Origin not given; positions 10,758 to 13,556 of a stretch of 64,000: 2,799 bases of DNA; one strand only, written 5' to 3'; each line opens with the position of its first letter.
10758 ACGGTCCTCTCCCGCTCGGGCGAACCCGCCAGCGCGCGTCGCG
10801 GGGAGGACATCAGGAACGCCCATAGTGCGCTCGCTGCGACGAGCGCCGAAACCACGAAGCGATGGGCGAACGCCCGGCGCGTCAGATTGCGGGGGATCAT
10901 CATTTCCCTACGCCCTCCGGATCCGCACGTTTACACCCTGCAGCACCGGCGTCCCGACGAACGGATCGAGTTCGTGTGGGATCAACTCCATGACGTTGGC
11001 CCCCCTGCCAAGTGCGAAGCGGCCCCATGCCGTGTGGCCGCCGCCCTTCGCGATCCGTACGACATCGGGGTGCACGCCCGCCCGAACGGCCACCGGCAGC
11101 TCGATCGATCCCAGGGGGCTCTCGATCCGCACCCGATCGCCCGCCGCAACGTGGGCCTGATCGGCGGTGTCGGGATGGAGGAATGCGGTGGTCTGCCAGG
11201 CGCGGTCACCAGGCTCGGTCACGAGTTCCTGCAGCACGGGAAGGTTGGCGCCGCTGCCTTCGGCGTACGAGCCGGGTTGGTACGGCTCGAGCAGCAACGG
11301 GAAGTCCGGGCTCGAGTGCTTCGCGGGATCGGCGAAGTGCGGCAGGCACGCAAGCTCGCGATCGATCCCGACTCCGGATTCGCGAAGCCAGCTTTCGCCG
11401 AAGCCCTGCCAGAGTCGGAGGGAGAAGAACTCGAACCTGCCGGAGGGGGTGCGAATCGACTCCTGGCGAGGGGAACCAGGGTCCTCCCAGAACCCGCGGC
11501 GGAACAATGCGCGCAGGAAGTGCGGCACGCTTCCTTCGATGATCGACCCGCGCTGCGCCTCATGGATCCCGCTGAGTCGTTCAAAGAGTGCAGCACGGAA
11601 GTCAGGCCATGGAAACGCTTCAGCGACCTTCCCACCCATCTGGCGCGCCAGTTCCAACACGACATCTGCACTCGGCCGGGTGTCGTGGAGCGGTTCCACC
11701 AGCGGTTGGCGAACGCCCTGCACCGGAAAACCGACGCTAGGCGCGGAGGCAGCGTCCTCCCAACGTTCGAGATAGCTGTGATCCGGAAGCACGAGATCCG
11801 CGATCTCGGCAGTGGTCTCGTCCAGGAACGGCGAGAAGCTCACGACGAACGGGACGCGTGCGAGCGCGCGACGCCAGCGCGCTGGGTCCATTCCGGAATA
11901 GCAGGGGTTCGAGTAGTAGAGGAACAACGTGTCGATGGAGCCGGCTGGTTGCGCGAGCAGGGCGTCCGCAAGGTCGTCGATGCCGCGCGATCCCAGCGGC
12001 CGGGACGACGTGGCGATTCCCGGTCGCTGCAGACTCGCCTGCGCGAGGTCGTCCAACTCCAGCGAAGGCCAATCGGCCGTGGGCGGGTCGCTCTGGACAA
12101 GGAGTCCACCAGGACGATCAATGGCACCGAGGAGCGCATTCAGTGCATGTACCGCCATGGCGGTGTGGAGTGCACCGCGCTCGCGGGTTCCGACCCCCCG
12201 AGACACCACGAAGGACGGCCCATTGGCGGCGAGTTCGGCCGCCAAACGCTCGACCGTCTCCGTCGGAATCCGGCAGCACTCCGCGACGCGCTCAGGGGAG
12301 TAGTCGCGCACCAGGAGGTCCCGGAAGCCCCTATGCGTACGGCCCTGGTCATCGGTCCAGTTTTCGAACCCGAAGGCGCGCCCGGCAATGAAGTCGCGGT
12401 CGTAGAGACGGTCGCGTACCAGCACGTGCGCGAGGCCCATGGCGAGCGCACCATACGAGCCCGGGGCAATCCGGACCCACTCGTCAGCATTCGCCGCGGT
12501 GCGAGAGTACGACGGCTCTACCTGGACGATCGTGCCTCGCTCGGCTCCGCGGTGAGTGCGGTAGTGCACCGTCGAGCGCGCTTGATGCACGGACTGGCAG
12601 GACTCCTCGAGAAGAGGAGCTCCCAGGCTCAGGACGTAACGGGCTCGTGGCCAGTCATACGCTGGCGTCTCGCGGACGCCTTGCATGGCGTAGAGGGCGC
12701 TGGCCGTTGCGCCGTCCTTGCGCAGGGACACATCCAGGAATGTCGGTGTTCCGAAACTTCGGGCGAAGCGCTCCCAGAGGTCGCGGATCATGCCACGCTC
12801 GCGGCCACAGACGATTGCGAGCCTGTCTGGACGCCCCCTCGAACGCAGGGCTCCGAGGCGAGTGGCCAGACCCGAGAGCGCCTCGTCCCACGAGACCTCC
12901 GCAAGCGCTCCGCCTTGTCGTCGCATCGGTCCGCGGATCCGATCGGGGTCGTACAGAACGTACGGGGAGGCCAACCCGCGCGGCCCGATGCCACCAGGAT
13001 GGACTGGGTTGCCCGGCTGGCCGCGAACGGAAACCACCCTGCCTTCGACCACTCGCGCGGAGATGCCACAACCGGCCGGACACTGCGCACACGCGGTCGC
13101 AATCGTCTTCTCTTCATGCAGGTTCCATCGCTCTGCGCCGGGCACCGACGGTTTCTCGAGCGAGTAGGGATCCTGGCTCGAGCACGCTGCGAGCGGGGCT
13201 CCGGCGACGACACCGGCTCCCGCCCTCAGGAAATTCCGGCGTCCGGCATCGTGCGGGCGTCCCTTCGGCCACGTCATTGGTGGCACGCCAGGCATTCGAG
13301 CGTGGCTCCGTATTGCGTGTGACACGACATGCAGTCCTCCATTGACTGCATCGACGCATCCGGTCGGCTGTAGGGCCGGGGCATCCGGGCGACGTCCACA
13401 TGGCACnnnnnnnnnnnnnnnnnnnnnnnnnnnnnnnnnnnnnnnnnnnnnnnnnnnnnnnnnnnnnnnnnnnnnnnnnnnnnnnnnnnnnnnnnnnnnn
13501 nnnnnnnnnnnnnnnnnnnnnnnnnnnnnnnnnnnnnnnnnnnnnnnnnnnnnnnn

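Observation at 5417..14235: MtrAB porin-cytochrome converging on a QrcABCD-like complex: a candidate self-contained trans-envelope electron conduit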

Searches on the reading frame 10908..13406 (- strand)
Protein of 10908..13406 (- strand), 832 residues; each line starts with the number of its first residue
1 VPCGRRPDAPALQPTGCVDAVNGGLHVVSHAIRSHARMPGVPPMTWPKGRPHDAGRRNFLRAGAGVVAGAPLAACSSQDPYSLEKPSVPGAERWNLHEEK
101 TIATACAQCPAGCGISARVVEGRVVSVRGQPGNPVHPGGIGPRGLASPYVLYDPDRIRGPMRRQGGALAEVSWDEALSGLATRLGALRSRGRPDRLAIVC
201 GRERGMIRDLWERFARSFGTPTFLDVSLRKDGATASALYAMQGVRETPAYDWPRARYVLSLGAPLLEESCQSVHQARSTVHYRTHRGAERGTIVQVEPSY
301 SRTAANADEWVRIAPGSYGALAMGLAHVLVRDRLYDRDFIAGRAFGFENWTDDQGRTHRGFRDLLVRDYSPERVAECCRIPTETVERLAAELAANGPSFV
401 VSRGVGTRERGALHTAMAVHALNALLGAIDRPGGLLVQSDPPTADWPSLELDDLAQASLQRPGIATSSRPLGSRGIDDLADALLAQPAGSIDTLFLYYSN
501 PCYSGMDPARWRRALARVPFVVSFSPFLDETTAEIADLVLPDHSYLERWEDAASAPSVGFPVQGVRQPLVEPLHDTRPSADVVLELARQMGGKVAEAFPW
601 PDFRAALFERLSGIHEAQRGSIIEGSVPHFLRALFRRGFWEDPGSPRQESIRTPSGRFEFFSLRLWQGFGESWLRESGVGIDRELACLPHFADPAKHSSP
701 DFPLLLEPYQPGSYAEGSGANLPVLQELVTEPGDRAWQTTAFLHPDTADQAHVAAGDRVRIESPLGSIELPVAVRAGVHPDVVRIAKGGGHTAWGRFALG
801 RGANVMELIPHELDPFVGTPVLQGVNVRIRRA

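Call 3: search_protein_families(library=pfam, proteins=[window:10908-13406:-], max_evalue=0.01)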
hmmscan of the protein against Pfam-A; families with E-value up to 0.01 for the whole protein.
window:10908-13406:- (832 aa): 3 families
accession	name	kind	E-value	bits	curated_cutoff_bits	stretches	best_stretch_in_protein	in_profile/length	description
PF00384.28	Molybdopterin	-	3.5e-25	89.2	24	1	156-588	1-352/353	Molybdopterin oxidoreductase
PF01568.27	Molydop_binding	-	5.5e-12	46.1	26.8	1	734-823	24-107/110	Molydopterin dinucleotide binding domain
PF04879.21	Molybdop_Fe4S4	-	1.5e-08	34.9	22.7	1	99-148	1-50/55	Molybdopterin oxidoreductase Fe4S4 domain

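Call 4: search_protein_families(library=ncbifam, proteins=[window:10908-13406:-], max_evalue=0.01)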
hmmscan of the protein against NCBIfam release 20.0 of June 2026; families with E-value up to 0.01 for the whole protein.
window:10908-13406:- (832 aa): 24 families
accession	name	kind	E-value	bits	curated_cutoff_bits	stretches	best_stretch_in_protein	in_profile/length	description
NF041783.2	mnquin_red_QrcB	equivalog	1.6e-88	297.6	440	2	98-592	49-505/695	menaquinone reductase molybdopterin-binding-like subunit QrcB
NF012032.0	PRK15488.1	equivalog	2.7e-79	267.1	694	2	55-612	4-547/759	thiosulfate reductase PhsA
NF041714.1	arsenate_red_ArrA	equivalog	1.3e-70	238.6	1600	2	53-596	2-573/848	arsenate respiratory reductase molybdopterin-containing subunit ArrA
TIGR02166.1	dmsA_ynfE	subfamily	7.2e-44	150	777.7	2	56-434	3-396/794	DMSO/selenate family reductase complex A subunit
TIGR01591.1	Fdh-alpha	equivalog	2.8e-42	144.7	666.25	2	104-434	1-316/672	formate dehydrogenase subunit alpha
NF047855.1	AssmNtatRedNasC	equivalog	8.6e-29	100.3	1100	2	96-412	15-320/708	assimilatory nitrate reductase catalytic subunit NasC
TIGR03479.1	DMSO_red_II_alp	subfamily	6.7e-23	80.7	984.75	1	141-341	101-304/913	molybdopterin-dependent oxidoreductase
NF041885.1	selenate_YnfE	exception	1.1e-22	79.7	1675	2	286-434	247-403/805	selenate/tellurate reductase subunit YnfE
NF011567.1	PRK14991.1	equivalog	9.5e-21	73.3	1750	2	743-795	911-963/1022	tetrathionate reductase subunit TtrA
NF041884.1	selenate_YnfF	exception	3.9e-20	71.4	1650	2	94-434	38-396/798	selenate/tellurate reductase subunit YnfF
TIGR00509.1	bisC_fam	subfamily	1.1e-19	70.2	1017.55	1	273-434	187-342/772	molybdopterin guanine dinucleotide-containing S/N-oxide reductase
NF011566.1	PRK14990.1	exception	1.9e-19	69.2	1600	2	286-430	260-412/814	dimethylsulfoxide reductase subunit A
NF041323.1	Nitr_red_NasA_Halo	equivalog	1.8e-15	56.5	1000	1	108-357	2-249/673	assimilatory nitrate reductase NasA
NF041513.1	formate_DH_Act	exception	1.4e-14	52.9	1400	2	100-190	41-133/1067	formate dehydrogenase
TIGR01553.1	formate-DH-alph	equivalog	1.6e-13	49.4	814.2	2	55-188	3-140/1009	formate dehydrogenase-N subunit alpha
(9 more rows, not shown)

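Call 33: find_homologous_proteins(query=window:10908-13277:-, max_evalue=1e-50)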
Query window:10908-13277:- (789 aa): 1191 proteins with E <= 1e-50 among 8000 candidates; the best 120 are listed.
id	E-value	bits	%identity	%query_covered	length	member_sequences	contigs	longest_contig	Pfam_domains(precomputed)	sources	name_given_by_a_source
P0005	0.0e+0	1814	100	100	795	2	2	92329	PF00384.28,PF01568.28,PF04879.22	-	-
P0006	1.0e-279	949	54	98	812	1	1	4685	PF00384.28,PF01568.28,PF04879.22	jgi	jgi:anaerobic selenocysteine-containing dehydrogenase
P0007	2.1e-274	931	55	98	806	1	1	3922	PF00384.28,PF01568.28,PF04879.22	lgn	-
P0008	3.1e-274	930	55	98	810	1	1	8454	PF00384.28,PF01568.28,PF04879.22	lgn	-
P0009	5.9e-271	920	56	99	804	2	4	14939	PF00384.28,PF01568.28,PF04879.22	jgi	jgi:anaerobic selenocysteine-containing dehydrogenase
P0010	1.8e-268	911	56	96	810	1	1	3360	PF00384.28,PF01568.28,PF04879.22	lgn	-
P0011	2.1e-258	878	53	95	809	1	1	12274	PF00384.28,PF01568.28,PF04879.22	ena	-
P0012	8.9e-258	876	53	98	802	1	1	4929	PF00384.28,PF01568.28,PF04879.22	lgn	-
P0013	7.1e-255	866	53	98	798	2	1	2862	PF00384.28,PF01568.28,PF04879.22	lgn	-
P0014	2.0e-250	852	52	99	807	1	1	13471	PF00384.28,PF01568.28,PF04879.22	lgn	-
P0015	2.5e-244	832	51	98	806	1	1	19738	PF00384.28,PF01568.28,PF04879.22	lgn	-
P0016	1.8e-242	825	47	98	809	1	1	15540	PF00384.28,PF01568.28,PF04879.22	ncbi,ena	-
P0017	4.0e-242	824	49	96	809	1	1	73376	PF00384.28,PF01568.28,PF04879.22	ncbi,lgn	-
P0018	4.1e-242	824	50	98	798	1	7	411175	PF00384.28,PF01568.28,PF04879.22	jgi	jgi:anaerobic selenocysteine-containing dehydrogenase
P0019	7.5e-242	823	50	99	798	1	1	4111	PF00384.28,PF01568.28,PF04879.22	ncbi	-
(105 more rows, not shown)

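Call 34: find_encoding_contigs(protein=P0009, flank=10000, max_places=2)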
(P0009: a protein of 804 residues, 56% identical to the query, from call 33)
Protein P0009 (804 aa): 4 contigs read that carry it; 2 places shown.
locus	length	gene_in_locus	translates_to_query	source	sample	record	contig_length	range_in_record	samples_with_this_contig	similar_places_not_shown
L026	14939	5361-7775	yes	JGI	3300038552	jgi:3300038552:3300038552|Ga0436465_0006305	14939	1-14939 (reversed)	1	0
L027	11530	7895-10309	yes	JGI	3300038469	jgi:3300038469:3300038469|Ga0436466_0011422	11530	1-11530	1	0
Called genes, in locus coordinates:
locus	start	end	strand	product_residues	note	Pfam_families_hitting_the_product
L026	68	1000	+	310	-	PF09459:EB_dh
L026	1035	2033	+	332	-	PF22113:Mtrc-MtrF_II-IV_dom (faint), PF14522:Cytochrome_C7 (faint), PF22678:Cytochrom_c_NrfB-like, PF09699:Paired_CXXCH_1 (weak), PF14537:Cytochrom_c3_2 (weak), PF09699:Paired_CXXCH_1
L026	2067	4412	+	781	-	PF11854:MtrB_PioB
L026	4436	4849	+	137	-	PF00034:Cytochrom_C (weak)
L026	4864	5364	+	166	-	PF02085:Cytochrom_CIII (faint), PF14537:Cytochrom_c3_2 (faint), PF14522:Cytochrome_C7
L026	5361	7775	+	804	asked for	PF04879:Molybdop_Fe4S4, PF00384:Molybdopterin, PF01568:Molydop_binding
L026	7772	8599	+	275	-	PF13183:Fer4_8 (faint), PF13187:Fer4_9 (faint), PF00037:Fer4 (weak), PF12797:Fer4_2 (weak), PF12838:Fer4_7 (weak), PF13247:Fer4_11, PF12797:Fer4_2 (weak), PF12838:Fer4_7 (weak), +6 more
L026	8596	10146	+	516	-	PF03916:NrfD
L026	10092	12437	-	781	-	PF00122:E1-E2_ATPase, PF12710:HAD (faint), PF00702:Hydrolase, PF13246:Cation_ATPase, PF00689:Cation_ATPase_C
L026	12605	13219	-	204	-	PF13489:Methyltransf_23, PF08241:Methyltransf_11, PF08242:Methyltransf_12 (weak), PF13649:Methyltransf_25, PF13847:Methyltransf_31 (weak), PF01209:Ubie_methyltran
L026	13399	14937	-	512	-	?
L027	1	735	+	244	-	PF01314:AFOR_C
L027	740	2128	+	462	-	PF07992:Pyr_redox_2, PF13454:NAD_binding_9 (faint), PF01593:Amino_oxidase (faint), PF13738:Pyr_redox_3 (weak), PF00070:Pyr_redox, PF18267:Rubredoxin_C (weak)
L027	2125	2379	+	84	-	PF14451:Ub-Mut7C (weak), PF02597:ThiS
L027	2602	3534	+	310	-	PF09459:EB_dh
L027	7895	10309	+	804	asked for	PF04879:Molybdop_Fe4S4, PF00384:Molybdopterin, PF01568:Molydop_binding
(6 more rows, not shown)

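Call 35: find_encoding_contigs(protein=P0015, flank=10000, max_places=2)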
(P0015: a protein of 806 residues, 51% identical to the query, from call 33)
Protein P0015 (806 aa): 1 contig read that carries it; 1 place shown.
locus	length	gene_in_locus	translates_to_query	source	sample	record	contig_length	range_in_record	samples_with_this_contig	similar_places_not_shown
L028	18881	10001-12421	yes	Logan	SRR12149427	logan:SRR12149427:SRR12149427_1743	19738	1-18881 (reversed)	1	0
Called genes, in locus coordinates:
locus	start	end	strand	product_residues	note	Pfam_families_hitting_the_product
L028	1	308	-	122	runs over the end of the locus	PF03692:CxxCxxCC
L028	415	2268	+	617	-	PF00270:DEAD, PF04851:ResIII (weak), PF00271:Helicase_C, PF03880:DbpA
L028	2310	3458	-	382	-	PF02085:Cytochrom_CIII (faint), PF14522:Cytochrome_C7 (faint), PF14537:Cytochrom_c3_2 (faint), PF22113:Mtrc-MtrF_II-IV_dom (faint)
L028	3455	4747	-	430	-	-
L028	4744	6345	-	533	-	PF09698:GSu_C4xC__C2xCH (faint), PF14522:Cytochrome_C7 (faint), PF14537:Cytochrom_c3_2 (faint), PF22113:Mtrc-MtrF_II-IV_dom (faint)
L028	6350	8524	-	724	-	PF01391:Collagen, PF02085:Cytochrom_CIII (faint), PF14522:Cytochrome_C7 (faint), PF14537:Cytochrom_c3_2 (faint), PF22113:Mtrc-MtrF_II-IV_dom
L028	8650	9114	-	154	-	PF00034:Cytochrom_C (weak)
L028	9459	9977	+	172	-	PF02085:Cytochrom_CIII (faint), PF14522:Cytochrome_C7 (weak), PF14537:Cytochrom_c3_2 (faint), PF14522:Cytochrome_C7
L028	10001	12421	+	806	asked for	PF04879:Molybdop_Fe4S4, PF00384:Molybdopterin, PF01568:Molydop_binding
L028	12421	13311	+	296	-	PF13183:Fer4_8 (faint), PF12838:Fer4_7 (faint), PF13534:Fer4_17 (faint), PF12797:Fer4_2 (weak), PF13187:Fer4_9 (weak), PF13237:Fer4_10 (weak), PF13247:Fer4_11, PF00037:Fer4 (weak), +4 more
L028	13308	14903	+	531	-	PF03916:NrfD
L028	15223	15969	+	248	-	PF13191:AAA_16 (weak), PF00005:ABC_tran, PF13304:AAA_21 (faint)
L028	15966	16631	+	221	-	PF01061:ABC2_membrane, PF03379:CcmB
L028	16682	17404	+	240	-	PF01578:Cytochrom_C_asm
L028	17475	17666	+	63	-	-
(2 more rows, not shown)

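Call 36: find_encoding_contigs(protein=P0017, flank=10000, max_places=2)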
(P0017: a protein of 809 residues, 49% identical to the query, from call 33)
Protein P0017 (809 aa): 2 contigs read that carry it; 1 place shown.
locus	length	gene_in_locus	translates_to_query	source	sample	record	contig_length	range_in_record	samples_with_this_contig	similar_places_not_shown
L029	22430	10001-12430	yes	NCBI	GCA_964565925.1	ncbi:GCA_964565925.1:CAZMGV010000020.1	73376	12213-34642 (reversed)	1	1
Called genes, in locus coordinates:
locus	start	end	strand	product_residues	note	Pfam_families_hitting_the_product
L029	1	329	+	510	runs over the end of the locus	-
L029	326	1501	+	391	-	PF02085:Cytochrom_CIII (faint), PF14522:Cytochrome_C7 (weak), PF14537:Cytochrom_c3_2 (weak), PF22113:Mtrc-MtrF_II-IV_dom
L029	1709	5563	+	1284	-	PF02085:Cytochrom_CIII (faint), PF14522:Cytochrome_C7 (faint), PF14537:Cytochrom_c3_2 (faint), PF22113:Mtrc-MtrF_II-IV_dom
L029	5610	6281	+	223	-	PF22113:Mtrc-MtrF_II-IV_dom (faint), PF13435:Cytochrome_C554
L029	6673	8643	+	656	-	PF05140:ResB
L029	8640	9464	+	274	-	PF01578:Cytochrom_C_asm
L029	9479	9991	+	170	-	PF02085:Cytochrom_CIII (weak), PF14522:Cytochrome_C7 (weak), PF14537:Cytochrom_c3_2 (faint), PF14522:Cytochrome_C7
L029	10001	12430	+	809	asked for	PF04879:Molybdop_Fe4S4, PF00384:Molybdopterin, PF01568:Molydop_binding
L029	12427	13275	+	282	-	PF13183:Fer4_8 (faint), PF13187:Fer4_9 (faint), PF13534:Fer4_17 (faint), PF25160:LdpA_Fe-S-bd (faint), PF00037:Fer4 (faint), PF13237:Fer4_10 (weak), PF13247:Fer4_11, PF12838:Fer4_7 (weak), +2 more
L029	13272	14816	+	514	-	PF03916:NrfD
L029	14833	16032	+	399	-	PF04055:Radical_SAM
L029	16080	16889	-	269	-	PF00106:adh_short, PF08659:KR, PF23441:SDR (faint), PF13561:adh_short_C2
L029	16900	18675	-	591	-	PF13620:CarboxypepD_reg, PF08450:SGL (faint), PF24684:Vgb_lyase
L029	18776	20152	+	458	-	PF01266:DAO (weak), PF01946:Thi4 (faint), PF12831:FAD_oxidored (faint)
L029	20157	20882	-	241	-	PF00912:Transgly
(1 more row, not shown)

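Call 37: find_encoding_contigs(protein=P0018, flank=10000, max_places=2)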
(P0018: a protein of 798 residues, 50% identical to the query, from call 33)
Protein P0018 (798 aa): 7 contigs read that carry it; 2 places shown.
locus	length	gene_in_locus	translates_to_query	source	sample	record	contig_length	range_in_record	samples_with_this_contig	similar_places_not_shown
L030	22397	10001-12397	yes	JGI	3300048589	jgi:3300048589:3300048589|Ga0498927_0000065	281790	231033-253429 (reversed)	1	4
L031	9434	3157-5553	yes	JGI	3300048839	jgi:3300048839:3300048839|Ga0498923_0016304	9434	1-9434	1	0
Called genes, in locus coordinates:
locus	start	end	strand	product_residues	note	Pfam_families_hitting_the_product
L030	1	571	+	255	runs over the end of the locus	PF01058:Oxidored_q6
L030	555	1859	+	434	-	PF00374:NiFeSe_Hases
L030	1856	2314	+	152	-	PF01750:HycI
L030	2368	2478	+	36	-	-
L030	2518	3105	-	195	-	PF00571:CBS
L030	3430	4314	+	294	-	-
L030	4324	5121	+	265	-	PF02332:Phenol_Hydrox, PF11266:Ald_deCOase, PF13794:Ferritin_fold-like (weak)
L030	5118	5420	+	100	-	-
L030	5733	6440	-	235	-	PF04116:FA_hydroxylase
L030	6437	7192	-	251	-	PF00392:GntR, PF07840:FadR_C (weak), PF07729:FCD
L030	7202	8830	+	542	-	PF00149:Metallophos (weak)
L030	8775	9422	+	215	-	-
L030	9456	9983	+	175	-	PF02085:Cytochrom_CIII (weak), PF14537:Cytochrom_c3_2 (faint), PF14522:Cytochrome_C7 (weak)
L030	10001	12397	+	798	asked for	PF04879:Molybdop_Fe4S4, PF00384:Molybdopterin, PF01568:Molydop_binding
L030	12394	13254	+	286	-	PF13183:Fer4_8 (faint), PF13484:Fer4_16 (faint), PF13534:Fer4_17 (faint), PF13187:Fer4_9 (faint), PF00037:Fer4 (weak), PF12797:Fer4_2 (weak), PF12838:Fer4_7 (weak), PF13247:Fer4_11, +5 more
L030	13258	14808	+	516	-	PF03916:NrfD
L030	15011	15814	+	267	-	PF14522:Cytochrome_C7 (faint), PF14537:Cytochrom_c3_2 (faint), PF09699:Paired_CXXCH_1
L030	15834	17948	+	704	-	-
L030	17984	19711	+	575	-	PF14522:Cytochrome_C7 (faint), PF09699:Paired_CXXCH_1 (faint), PF14537:Cytochrom_c3_2 (faint), PF22113:Mtrc-MtrF_II-IV_dom (faint), PF13435:Cytochrome_C554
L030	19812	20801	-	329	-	PF01207:Dus (faint), PF01180:DHO_dh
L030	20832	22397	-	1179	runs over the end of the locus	PF01855:POR_N, PF17147:PFOR_II, PF01558:POR, PF10371:EKR, PF12838:Fer4_7, PF13237:Fer4_10, PF13484:Fer4_16, PF02775:TPP_enzyme_C, +6 more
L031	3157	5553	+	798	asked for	PF04879:Molybdop_Fe4S4, PF00384:Molybdopterin, PF01568:Molydop_binding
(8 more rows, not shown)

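Call 40: find_related_loci(query=A2, collection=metagenome_contigs, flank=10000)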
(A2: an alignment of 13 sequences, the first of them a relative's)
Query A2 (795 aa) in metagenome_contigs; peptide patterns used: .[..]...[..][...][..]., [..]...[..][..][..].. (x = any residue, [..] = any of these).
600 stretches matched a pattern (row limit reached: there are more); 576 encode a relative of the query (tblastn E <= 1e-3); the best 80 are kept; 80 distinct loci.
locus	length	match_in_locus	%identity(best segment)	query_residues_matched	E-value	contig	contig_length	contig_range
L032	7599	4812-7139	51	28-794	0e+0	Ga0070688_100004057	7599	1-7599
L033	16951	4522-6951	41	5-795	0e+0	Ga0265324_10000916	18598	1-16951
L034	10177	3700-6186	36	17-795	6e-174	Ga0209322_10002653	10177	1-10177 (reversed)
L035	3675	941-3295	42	10-781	0e+0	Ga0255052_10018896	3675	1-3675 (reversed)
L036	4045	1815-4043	43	14-740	7e-178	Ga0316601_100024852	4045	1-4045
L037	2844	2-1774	52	221-794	0e+0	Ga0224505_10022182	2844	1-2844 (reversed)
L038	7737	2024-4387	41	19-794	1e-168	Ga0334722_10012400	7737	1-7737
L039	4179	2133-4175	42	1-669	1e-174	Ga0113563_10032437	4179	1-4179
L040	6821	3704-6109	36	13-795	1e-168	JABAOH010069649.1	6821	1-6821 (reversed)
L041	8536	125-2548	37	19-794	7e-168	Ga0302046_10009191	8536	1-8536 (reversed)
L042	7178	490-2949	38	12-795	3e-168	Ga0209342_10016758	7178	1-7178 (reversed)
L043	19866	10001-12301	38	50-795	2e-164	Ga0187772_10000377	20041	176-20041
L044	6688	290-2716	38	19-795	2e-165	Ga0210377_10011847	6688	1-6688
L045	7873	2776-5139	40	19-794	5e-164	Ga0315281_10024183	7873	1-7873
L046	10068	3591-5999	37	19-794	5e-164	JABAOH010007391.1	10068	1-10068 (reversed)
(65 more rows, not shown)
